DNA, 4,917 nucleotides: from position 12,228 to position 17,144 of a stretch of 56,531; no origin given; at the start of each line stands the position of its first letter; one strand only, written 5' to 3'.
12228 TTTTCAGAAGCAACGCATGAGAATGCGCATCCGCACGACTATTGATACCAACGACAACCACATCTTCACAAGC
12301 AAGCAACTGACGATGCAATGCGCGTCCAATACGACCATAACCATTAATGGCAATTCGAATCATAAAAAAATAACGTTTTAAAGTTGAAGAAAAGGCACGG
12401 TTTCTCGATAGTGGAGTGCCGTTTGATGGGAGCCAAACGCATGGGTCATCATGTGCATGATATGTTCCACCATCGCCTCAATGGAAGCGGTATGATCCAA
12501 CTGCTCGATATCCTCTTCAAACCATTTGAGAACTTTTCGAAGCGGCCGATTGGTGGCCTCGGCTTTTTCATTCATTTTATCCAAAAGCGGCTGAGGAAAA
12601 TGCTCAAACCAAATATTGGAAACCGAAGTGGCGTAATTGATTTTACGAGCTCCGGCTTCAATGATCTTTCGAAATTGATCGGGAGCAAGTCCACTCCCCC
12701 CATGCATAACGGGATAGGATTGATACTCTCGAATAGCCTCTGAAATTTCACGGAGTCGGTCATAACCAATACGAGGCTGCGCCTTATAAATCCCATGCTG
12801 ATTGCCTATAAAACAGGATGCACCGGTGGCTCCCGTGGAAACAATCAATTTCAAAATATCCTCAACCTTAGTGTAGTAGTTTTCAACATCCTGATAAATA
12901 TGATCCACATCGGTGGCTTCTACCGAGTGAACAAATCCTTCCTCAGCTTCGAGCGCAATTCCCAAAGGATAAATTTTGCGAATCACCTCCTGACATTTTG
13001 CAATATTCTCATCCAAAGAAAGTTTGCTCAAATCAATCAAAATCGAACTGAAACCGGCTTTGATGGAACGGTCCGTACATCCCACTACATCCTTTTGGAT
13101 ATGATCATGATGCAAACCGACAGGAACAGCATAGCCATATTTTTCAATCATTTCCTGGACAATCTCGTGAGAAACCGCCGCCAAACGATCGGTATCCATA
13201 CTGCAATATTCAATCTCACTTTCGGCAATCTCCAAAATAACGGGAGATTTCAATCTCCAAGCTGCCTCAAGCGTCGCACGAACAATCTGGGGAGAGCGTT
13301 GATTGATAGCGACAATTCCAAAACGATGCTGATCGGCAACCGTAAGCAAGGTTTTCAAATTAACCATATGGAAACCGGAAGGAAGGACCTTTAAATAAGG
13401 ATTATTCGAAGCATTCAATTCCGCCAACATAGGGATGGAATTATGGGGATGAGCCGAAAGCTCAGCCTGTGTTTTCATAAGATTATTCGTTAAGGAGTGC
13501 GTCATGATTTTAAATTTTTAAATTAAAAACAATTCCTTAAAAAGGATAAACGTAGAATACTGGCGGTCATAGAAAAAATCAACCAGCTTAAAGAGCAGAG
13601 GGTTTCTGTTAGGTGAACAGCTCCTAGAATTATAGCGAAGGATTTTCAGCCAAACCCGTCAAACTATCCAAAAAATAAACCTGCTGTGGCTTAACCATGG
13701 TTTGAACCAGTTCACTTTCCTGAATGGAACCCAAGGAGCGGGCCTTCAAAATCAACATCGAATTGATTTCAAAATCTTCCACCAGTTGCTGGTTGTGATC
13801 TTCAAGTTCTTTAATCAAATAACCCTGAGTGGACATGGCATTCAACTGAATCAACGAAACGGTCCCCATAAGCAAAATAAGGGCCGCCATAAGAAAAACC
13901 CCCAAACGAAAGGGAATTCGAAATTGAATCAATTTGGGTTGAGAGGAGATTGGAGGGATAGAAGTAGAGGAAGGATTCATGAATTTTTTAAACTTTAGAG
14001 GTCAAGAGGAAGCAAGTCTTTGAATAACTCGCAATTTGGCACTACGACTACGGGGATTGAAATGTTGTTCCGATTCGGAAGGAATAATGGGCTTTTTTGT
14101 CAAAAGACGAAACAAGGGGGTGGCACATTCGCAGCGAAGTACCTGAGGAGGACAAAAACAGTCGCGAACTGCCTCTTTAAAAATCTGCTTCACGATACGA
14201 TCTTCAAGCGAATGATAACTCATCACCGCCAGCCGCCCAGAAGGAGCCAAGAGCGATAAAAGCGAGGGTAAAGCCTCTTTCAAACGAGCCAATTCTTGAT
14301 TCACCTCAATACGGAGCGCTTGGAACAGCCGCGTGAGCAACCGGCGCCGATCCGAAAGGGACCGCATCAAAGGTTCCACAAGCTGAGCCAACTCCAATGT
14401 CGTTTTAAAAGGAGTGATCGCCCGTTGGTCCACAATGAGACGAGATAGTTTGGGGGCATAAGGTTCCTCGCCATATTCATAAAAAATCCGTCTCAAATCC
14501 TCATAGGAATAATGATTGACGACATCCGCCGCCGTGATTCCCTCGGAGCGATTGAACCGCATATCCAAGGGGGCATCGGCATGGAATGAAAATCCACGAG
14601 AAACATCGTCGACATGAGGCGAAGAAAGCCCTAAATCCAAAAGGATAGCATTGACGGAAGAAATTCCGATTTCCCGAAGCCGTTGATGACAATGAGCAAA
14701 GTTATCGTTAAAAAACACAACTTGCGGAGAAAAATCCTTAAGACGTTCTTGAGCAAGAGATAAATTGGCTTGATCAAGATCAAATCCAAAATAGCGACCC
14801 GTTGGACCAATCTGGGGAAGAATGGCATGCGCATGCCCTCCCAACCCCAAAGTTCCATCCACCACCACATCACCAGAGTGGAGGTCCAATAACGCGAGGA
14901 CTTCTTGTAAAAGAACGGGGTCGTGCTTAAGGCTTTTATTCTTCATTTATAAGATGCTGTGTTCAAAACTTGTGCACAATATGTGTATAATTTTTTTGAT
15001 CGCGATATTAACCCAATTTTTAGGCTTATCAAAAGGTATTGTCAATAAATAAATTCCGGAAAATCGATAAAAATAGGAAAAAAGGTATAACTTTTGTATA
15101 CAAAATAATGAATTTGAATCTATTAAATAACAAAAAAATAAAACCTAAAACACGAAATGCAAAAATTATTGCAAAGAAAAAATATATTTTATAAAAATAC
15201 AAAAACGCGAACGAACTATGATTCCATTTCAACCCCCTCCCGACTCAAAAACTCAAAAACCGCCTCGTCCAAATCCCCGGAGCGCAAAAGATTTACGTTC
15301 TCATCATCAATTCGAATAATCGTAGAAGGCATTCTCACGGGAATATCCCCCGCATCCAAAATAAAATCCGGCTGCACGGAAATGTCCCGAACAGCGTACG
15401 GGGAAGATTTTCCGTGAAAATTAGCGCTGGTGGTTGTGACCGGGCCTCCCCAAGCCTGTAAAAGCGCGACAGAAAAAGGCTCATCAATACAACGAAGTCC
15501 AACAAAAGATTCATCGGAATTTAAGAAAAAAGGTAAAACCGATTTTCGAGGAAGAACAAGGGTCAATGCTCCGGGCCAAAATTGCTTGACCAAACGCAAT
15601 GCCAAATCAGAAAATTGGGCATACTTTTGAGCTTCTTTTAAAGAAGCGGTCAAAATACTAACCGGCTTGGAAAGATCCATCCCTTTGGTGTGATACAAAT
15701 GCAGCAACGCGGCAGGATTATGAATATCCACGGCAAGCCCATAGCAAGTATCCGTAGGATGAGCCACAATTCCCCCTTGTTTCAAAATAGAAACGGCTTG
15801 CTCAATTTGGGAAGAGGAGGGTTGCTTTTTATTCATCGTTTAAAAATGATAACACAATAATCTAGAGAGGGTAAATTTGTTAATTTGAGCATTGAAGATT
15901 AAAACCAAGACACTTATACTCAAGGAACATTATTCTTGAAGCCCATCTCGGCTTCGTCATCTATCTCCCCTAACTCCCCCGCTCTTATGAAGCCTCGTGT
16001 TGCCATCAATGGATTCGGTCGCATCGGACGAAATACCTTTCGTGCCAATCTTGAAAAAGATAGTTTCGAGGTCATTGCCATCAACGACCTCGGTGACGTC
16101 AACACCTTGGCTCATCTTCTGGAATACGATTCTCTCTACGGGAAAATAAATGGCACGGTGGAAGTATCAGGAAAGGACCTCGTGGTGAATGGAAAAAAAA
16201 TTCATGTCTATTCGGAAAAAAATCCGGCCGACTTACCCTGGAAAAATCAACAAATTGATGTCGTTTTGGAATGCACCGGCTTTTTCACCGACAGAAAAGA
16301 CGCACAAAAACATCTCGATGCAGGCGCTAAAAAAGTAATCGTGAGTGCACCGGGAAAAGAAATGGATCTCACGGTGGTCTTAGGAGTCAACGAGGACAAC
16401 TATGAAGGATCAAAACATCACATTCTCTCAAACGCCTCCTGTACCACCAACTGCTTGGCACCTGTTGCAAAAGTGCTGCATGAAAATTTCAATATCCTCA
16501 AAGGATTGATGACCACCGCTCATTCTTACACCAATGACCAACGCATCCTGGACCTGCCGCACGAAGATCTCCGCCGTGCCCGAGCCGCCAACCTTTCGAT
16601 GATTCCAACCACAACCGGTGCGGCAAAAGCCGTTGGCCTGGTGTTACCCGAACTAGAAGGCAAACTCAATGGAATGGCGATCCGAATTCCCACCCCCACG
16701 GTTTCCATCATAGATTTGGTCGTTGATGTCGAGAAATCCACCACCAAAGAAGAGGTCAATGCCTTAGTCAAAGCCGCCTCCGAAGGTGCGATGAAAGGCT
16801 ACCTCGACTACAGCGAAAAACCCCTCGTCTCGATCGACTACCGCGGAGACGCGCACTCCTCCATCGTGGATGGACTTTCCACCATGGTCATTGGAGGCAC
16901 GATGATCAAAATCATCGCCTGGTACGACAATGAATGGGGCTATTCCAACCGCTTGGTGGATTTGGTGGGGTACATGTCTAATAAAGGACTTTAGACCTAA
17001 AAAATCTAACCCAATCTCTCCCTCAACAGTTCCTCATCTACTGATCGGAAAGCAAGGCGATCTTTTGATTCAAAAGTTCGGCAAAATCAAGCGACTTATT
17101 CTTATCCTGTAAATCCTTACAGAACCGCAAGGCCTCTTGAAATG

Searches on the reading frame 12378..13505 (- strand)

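Call 68: search_protein_families(library=pfam, proteins=[window:12378-13505:-], max_evalue=0.00001)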
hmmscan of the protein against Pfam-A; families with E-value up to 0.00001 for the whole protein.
window:12378-13505:- (375 aa): 1 family
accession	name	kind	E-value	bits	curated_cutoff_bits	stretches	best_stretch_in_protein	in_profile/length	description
PF01116.26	F_bP_aldolase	-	3e-58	198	25.5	1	48-354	1-270/277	Fructose-bisphosphate aldolase class-II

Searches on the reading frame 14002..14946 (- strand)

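Call 68: search_protein_families(library=pfam, proteins=[window:14002-14946:-], max_evalue=0.00001)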
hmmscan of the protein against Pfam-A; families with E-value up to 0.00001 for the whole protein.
window:14002-14946:- (314 aa): 1 family
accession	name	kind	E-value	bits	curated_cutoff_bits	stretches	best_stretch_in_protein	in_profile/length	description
PF01795.25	Methyltransf_5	-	7.5e-106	354.5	27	1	6-310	2-308/309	MraW methylase family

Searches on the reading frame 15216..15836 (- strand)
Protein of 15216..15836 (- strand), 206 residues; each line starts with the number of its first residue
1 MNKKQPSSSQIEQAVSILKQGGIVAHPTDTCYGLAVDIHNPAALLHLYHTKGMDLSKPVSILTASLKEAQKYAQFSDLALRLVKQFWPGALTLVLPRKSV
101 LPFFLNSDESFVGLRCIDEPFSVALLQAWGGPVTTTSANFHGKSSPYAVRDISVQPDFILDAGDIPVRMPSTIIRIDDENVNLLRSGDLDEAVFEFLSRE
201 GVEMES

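Call 68: search_protein_families(library=pfam, proteins=[window:15216-15836:-], max_evalue=0.00001)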
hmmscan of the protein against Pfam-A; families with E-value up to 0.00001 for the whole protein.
window:15216-15836:- (206 aa): 1 family
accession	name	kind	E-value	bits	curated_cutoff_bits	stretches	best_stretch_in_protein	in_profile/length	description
PF01300.24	Sua5_yciO_yrdC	-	2.3e-44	151.4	25.1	1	17-187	2-178/178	Telomere recombination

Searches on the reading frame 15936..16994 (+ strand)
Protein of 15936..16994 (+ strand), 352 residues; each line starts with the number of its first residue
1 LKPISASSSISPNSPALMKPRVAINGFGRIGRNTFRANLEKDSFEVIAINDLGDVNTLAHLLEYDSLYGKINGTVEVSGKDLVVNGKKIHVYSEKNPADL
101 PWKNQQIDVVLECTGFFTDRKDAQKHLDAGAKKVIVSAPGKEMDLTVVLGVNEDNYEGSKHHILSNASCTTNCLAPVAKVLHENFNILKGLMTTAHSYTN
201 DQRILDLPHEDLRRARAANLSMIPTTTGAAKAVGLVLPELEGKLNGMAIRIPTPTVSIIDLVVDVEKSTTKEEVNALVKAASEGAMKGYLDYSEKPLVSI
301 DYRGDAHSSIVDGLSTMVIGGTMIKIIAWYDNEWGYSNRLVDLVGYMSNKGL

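Call 68: search_protein_families(library=pfam, proteins=[window:15936-16994:+], max_evalue=0.00001)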
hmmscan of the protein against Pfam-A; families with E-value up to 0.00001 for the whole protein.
window:15936-16994:+ (352 aa): 2 families
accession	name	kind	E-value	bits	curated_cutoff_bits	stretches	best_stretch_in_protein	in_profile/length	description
PF02800.25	Gp_dh_C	-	2.3e-66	222.7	24.4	1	174-330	1-158/158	Glyceraldehyde 3-phosphate dehydrogenase, C-terminal domain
PF00044.30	Gp_dh_N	-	6.6e-40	135.9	31.7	1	21-119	2-100/101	Glyceraldehyde 3-phosphate dehydrogenase, NAD binding domain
